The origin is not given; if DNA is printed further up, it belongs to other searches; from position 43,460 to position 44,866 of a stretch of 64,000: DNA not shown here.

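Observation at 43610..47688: Complete GDP-D-glycero-alpha-D-manno-heptose pathway (hddA-gmhA-gmhB-hddC) preceded by an epimerase with a Cys/His insertion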

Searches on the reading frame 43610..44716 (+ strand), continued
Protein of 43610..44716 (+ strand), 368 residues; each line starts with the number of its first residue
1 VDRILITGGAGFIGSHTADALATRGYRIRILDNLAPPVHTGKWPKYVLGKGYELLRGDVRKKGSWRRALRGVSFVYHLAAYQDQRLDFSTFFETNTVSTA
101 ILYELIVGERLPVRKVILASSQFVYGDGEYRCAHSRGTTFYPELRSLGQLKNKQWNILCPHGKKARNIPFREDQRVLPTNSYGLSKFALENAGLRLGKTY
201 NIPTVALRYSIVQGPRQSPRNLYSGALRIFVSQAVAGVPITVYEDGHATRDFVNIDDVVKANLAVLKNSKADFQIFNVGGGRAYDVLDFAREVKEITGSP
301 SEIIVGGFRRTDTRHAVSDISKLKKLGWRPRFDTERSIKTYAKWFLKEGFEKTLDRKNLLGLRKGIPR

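Call 16: find_encoding_contigs(protein=P0011, flank=8000, max_places=2)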
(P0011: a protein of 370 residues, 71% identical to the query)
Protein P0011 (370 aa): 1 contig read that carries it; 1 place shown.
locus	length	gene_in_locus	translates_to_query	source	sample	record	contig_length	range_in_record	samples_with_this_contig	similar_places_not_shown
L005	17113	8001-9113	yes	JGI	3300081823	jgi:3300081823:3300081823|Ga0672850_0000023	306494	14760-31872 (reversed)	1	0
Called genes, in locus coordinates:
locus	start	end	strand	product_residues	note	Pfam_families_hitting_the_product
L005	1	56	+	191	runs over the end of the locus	PF13580:SIS_2, PF01380:SIS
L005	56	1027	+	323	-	PF00294:PfkB, PF08543:Phos_pyr_kin (weak)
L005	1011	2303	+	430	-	PF01075:Glyco_transf_9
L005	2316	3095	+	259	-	PF02475:TRM5-TYW2_MTfase, PF05575:V_cholerae_RfbT (weak), PF05050:Methyltransf_21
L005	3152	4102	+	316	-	PF00535:Glycos_transf_2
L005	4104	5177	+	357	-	PF00852:Glyco_transf_10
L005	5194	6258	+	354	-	PF13524:Glyco_trans_1_2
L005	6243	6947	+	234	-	-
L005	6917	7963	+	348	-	PF00535:Glycos_transf_2, PF10111:Glyco_tranf_2_2, PF13641:Glyco_tranf_2_3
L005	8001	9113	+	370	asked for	PF00106:adh_short (faint), PF01073:3Beta_HSD, PF01370:Epimerase, PF02719:Polysacc_synt_2 (weak), PF16363:GDP_Man_Dehyd, PF07993:NAD_binding_4, PF01370:Epimerase, PF16363:GDP_Man_Dehyd, +1 more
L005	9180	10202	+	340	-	PF00288:GHMP_kinases_N, PF08544:GHMP_kinases_C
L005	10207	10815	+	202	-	PF13580:SIS_2, PF01380:SIS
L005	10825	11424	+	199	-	PF00702:Hydrolase (weak), PF13242:Hydrolase_like, PF13419:HAD_2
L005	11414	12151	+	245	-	PF00483:NTP_transferase, PF12804:NTP_transf_3 (weak)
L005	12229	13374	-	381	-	PF01408:GFO_IDH_MocA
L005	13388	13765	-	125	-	-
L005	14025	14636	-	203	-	PF13671:AAA_33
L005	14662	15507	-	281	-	PF00459:Inositol_P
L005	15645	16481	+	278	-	PF13641:Glyco_tranf_2_3, PF00535:Glycos_transf_2, PF10111:Glyco_tranf_2_2 (weak)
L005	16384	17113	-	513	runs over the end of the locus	PF01943:Polysacc_synt, PF03023:MurJ, PF13440:Polysacc_synt_3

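Call 22: predict_structure(alignment_id=A1)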
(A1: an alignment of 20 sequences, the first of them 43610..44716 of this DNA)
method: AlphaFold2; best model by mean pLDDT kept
length: 368 residues; sequences in the alignment: 20
mean_pLDDT: 88.5   pTM: 0.89
mean pLDDT of the five models: 88.5, 85.2, 85.2, 85.1, 84.7
residues with pLDDT >= 90: 214; 70-90: 129; 50-70: 25; < 50: 0
segments of 3 or more residues with pLDDT < 50: none
pLDDT, mean of each block of 10 residues (from residue 1): 91 94 98 87 92 96 97 91 64 91 98 97 78 83 80 82 89 85 89 97 96 86 75 94 81 94 97 96 89 95 77 74 95 90 93 89 73
secondary structure, 60 per line:
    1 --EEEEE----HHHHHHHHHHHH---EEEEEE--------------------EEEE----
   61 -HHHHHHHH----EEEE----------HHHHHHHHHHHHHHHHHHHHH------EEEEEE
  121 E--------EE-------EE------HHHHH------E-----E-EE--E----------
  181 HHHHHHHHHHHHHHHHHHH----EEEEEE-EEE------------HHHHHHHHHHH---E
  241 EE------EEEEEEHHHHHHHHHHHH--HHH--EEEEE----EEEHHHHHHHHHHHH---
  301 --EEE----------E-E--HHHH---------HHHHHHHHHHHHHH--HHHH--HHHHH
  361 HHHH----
elements in order: E3-7 H12-23 E27-32 E53-56 H62-69 E74-77 H88-108 E115-121 H147-151 H181-199 E204-209 E211-213 H226-236 E240-242 E249-254 H255-266 E274-278 E283-285 H286-297 E303-305 H321-324 H334-347 H350-353 H356-364

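Call 23: search_protein_representatives(protein=window:43610-44716:+)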
Query: 368 residues. Proteins with E-value up to 0.001 (for the whole library): 62877; up to 1e-10: 19023; up to 1e-30: 1027. The best 150 are listed.
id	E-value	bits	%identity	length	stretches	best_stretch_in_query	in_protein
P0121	1.2e-149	514.5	65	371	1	1-357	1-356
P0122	7.1e-101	354.1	68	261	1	2-230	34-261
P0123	1.7e-100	352.9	52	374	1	3-345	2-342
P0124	3.4e-94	332.1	50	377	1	3-347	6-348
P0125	4.9e-91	321.7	46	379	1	4-347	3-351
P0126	5.0e-91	321.7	48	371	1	3-347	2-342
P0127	1.4e-90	320.3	48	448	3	3-147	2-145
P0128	1.8e-90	319.8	49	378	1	2-346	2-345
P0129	2.2e-85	303.2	46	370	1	3-346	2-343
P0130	8.0e-85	301.3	44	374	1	2-348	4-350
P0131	1.3e-84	300.6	48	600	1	2-348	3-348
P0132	7.7e-84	298.0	45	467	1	4-347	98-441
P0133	2.6e-83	296.3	43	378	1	2-346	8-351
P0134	7.0e-83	294.9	48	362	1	3-347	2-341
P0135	4.9e-82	292.1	45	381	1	1-348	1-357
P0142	2.1e-73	263.7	42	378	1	2-350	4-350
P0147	1.3e-70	254.5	39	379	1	1-358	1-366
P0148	6.2e-69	249.0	38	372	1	3-356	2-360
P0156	4.6e-66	239.6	40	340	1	1-343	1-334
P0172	1.3e-61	224.9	39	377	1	3-356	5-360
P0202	5.5e-57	209.7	38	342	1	4-342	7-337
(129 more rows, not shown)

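Call 28: fold_search(model_id=the predicted structure, library=pdb)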
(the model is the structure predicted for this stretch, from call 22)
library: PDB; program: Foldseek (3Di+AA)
matches with E <= 10: 1987; with E <= 0.001: 1790
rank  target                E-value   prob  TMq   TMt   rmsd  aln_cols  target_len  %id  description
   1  4zrm_B                2.2e-28  1.00  0.75  0.89   2.8       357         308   27  Crystal Structure of UDP-Glucose 4-Epimerase (TM0509) from Hyperthermophilic Eubacterium Thermotoga maritima (released 2015-09-16)
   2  4zrm_A                7.8e-28  1.00  0.73  0.86   3.7       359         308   27  Crystal Structure of UDP-Glucose 4-Epimerase (TM0509) from Hyperthermophilic Eubacterium Thermotoga maritima (released 2015-09-16)
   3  4zrn_A                1.1e-27  1.00  0.76  0.90   2.6       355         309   28  Crystal Structure of UDP-Glucose 4-Epimerase (TM0509) with UDP-glucose from Hyperthermophilic Eubacterium Thermotoga M (released 2015-09-16)
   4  6wjb_B                1.5e-26  1.00  0.76  0.90   2.5       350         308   32  UDP-GlcNAc C4-epimerase from Pseudomonas protegens in complex with NAD and UDP-GlcNAc (released 2020-07-08)
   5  6wj9_B                1.8e-26  1.00  0.76  0.90   2.5       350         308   31  UDP-GlcNAc C4-epimerase mutant S121A/Y146F from Pseudomonas protegens in complex with UDP-GlcNAc (released 2020-07-08)
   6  8rdh_A                8.4e-26  1.00  0.74  0.84   2.9       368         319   24  Crystal structure of UDP-galactose 4-epimerase from Pyrococcus horikoshii with bound NAD and GDP-L-fucose (released 2024-12-18)
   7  7ys8_B                9.0e-26  1.00  0.74  0.87   2.5       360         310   25  Crystal Structure of UDP-glucose 4-epimerase (Rv3634c) from Mycobacterium tuberculosis (released 2023-08-16)
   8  6wjb_A                1.1e-25  1.00  0.74  0.88   2.9       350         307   31  UDP-GlcNAc C4-epimerase from Pseudomonas protegens in complex with NAD and UDP-GlcNAc (released 2020-07-08)
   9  6bi4_A                1.5e-25  1.00  0.75  0.87   3.1       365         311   22  2.9 Angstrom Resolution Crystal Structure of dTDP-Glucose 4,6-dehydratase (rfbB) from Bacillus anthracis str. Ames in  (released 2017-11-08)
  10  8rdg_A                1.5e-25  1.00  0.72  0.84   3.3       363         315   24  Crystal structure of UDP-galactose 4-epimerase from Pyrococcus horikoshii with bound NAD (released 2024-12-18)
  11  8rdi_A                1.6e-25  1.00  0.72  0.84   3.2       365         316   24  Crystal structure of UDP-galactose 4-epimerase from Pyrococcus horikoshii containing Y145F mutation and with bound NAD (released 2024-12-18)
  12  2p5u_A                1.7e-25  1.00  0.73  0.86   3.1       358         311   28  Crystal structure of Thermus thermophilus HB8 UDP-glucose 4-epimerase complex with NAD (released 2007-04-17)
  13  3aw9_A                2.6e-25  1.00  0.69  0.83   4.1       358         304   28  Structure of UDP-galactose 4-epimerase mutant (released 2012-02-29)
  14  6wj9_A                3.6e-25  1.00  0.75  0.89   2.9       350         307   31  UDP-GlcNAc C4-epimerase mutant S121A/Y146F from Pseudomonas protegens in complex with UDP-GlcNAc (released 2020-07-08)
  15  7yst_A                3.8e-25  1.00  0.75  0.88   2.5       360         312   25  Crystal Structure of UDP-glucose 4-epimerase (Rv3634c) in complex with both UDP-glucose and UDP-galactose in chain B f (released 2023-08-16)
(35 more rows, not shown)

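Call 34: list_cluster_members(proteins=[P0123, P0125, P0129, P0134, P0142, P0147, P0148, P0156, P0172, P0202])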
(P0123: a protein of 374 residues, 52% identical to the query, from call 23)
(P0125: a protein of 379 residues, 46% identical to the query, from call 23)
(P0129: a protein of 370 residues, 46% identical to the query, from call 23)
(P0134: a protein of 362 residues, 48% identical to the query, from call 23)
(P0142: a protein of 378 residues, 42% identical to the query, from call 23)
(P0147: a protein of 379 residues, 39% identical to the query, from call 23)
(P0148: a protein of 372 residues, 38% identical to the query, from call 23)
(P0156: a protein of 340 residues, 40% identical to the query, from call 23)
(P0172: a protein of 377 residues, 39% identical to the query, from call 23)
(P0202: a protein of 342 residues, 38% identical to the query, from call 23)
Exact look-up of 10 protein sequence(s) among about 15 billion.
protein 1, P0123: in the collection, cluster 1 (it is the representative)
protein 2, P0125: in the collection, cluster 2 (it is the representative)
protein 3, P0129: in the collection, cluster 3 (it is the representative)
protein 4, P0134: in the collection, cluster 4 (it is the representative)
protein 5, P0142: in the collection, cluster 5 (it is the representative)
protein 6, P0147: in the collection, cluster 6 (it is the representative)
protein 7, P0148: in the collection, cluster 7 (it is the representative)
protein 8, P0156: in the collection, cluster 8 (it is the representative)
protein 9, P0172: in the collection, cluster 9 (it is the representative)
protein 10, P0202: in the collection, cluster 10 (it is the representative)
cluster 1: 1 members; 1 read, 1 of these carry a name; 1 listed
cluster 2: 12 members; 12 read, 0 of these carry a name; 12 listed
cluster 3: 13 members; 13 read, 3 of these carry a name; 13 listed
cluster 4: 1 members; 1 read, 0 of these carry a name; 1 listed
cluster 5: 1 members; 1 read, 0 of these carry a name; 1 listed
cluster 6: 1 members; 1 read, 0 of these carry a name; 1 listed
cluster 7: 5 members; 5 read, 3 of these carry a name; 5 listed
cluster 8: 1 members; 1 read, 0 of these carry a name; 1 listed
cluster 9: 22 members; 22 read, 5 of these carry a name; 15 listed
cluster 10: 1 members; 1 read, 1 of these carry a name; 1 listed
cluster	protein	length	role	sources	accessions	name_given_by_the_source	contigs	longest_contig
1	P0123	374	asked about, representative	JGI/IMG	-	dTDP-L-rhamnose 4-epimerase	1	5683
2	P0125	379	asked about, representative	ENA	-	-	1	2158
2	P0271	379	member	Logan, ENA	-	-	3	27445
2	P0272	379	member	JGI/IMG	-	-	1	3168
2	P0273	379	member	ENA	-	-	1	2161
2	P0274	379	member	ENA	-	-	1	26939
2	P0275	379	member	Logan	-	-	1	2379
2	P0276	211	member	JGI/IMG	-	-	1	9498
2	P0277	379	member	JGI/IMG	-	-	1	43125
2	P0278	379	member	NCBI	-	-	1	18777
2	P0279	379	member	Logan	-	-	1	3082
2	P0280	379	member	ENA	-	-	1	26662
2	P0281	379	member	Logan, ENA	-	-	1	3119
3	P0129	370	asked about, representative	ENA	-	-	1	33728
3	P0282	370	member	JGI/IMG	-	dTDP-L-rhamnose 4-epimerase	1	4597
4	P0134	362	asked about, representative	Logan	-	-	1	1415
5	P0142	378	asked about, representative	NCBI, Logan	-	-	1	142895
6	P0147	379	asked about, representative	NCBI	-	-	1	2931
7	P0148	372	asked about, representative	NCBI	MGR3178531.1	MAG: NAD-dependent epimerase/dehydratase family protein [Candidatus Anammoxibacter sp.]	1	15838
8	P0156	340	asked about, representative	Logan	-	-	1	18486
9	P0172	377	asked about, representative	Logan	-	-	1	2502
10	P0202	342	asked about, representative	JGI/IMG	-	dTDP-L-rhamnose 4-epimerase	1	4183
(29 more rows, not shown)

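Call 38: find_related_loci(query=A2, collection=genome_contigs, flank=7000)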
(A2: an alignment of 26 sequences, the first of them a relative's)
Query A2 (381 aa) in genome_contigs; peptide patterns used: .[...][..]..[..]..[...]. (x = any residue, [..] = any of these).
600 stretches matched a pattern (row limit reached: there are more); 577 encode a relative of the query (tblastn E <= 1e-3); the best 80 are kept; 80 distinct loci.
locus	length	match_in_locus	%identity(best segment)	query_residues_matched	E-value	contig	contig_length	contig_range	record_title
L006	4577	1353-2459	46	3-370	1e-107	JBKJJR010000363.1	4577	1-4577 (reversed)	MAG: Pyrinomonadaceae bacterium isolate ant_bin.211 S1Ck117_2775835_flag_0_multi_6.7619_len_4577, whole genome shotgun s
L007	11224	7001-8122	41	1-374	1e-103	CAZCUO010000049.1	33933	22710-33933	MAG TPA_asm: uncultured bacterium isolate binchicken_co25_128 genome assembly, contig: k141_122160, whole genome shotgun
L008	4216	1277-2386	45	3-370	2e-99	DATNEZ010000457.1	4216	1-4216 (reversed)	MAG TPA_asm: Candidatus Binatia bacterium isolate SMAG_U11281 k141_977805, whole genome shotgun sequence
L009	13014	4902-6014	46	3-369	2e-98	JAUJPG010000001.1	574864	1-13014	MAG: Chloroflexota bacterium isolate YX3bin7 opera_contig_25, whole genome shotgun sequence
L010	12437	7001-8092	44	3-365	4e-88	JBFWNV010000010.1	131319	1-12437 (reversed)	MAG: Vicinamibacterales bacterium isolate CA_2019_TPBF_120 NODE_1268_length_131319_cov_7.812938_TPBF, whole genome shotg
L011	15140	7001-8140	43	3-374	5e-87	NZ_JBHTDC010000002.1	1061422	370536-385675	Enterovirga sp. GCM10030262 strain CPCC 101701 spades_K_25_97_2, whole genome shotgun sequence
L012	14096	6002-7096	44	4-370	2e-82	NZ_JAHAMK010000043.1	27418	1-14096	Microvirga sp. 3-52 scaffold_61_length_27418, whole genome shotgun sequence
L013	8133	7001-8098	44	4-370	5e-82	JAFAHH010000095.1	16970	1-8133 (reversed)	MAG: Acetobacteraceae bacterium isolate CP_BE_BS_16 BE_BS_k147_8461861, whole genome shotgun sequence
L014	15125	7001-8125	37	1-369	1e-81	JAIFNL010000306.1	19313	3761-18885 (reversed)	MAG: Bacteroidetes bacterium isolate bin_9 scaffold_4743, whole genome shotgun sequence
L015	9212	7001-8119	41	1-370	2e-80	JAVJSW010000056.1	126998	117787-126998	MAG: Sumerlaeia bacterium isolate G1-WW12-26 k141_78162, whole genome shotgun sequence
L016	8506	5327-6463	39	1-371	2e-79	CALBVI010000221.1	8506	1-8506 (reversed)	MAG: uncultured Spongiibacteraceae bacterium isolate B2_Bin_Bin_140_1 genome assembly, contig: c_000000525620, whole gen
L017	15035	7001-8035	43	5-351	9e-72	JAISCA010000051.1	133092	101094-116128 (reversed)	MAG: Propionibacteriaceae bacterium isolate Gx481_bin45 k119_5159352, whole genome shotgun sequence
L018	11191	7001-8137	44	4-377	1e-81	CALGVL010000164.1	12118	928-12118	MAG TPA_asm: uncultured Acetobacteraceae bacterium isolate SRR4028141_bin.48_CONCOCT_v1.1_MAG genome assembly, contig: E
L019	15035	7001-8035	42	3-346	6e-71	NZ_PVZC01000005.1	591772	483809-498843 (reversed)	Allonocardiopsis opalescens strain DSM 45601 Ga0181037_105, whole genome shotgun sequence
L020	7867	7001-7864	47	1-296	3e-71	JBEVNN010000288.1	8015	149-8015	MAG: Gaiellaceae bacterium isolate T4R4UO.30.metabat2 T4R4UO.30.metabat2_k133_5302475, whole genome shotgun sequence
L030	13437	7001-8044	38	4-351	3e-59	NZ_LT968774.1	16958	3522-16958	Mycobacterium sp. 4858, whole genome shotgun sequence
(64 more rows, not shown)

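Call 42: find_related_loci(query=window:43610-44716:+, collection=metagenome_contigs, flank=6000)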
Query window:43610-44716:+ (368 aa) in metagenome_contigs; peptide patterns used: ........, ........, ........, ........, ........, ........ (x = any residue, [..] = any of these).
135 stretches matched a pattern; 19 encode a relative of the query (tblastn E <= 1e-3); 19 distinct loci.
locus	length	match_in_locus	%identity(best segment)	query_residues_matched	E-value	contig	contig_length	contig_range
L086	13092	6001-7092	71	4-368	1e-177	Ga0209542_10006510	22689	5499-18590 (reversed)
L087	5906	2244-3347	68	3-368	2e-176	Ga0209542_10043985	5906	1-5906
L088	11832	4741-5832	68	5-368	2e-168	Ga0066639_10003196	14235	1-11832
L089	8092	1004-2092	67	5-368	8e-168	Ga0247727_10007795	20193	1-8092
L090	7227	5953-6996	71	4-350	7e-167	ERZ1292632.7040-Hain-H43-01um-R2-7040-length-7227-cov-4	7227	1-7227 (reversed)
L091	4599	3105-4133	69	3-345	3e-170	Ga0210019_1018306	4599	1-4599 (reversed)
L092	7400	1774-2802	69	3-345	2e-166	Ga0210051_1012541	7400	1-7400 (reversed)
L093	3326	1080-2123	71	4-350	9e-174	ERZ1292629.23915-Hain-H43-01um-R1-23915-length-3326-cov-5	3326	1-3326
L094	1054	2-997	72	35-367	1e-180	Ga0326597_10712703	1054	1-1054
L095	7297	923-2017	66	4-368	1e-161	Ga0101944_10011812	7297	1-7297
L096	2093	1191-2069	51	4-298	2e-94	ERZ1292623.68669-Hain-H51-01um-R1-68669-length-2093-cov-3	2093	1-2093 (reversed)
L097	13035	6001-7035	39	3-344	1e-75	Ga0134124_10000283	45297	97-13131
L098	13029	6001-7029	51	4-347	5e-108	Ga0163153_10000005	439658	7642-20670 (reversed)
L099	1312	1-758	48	92-344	3e-61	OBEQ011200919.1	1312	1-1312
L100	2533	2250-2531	81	3-96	3e-48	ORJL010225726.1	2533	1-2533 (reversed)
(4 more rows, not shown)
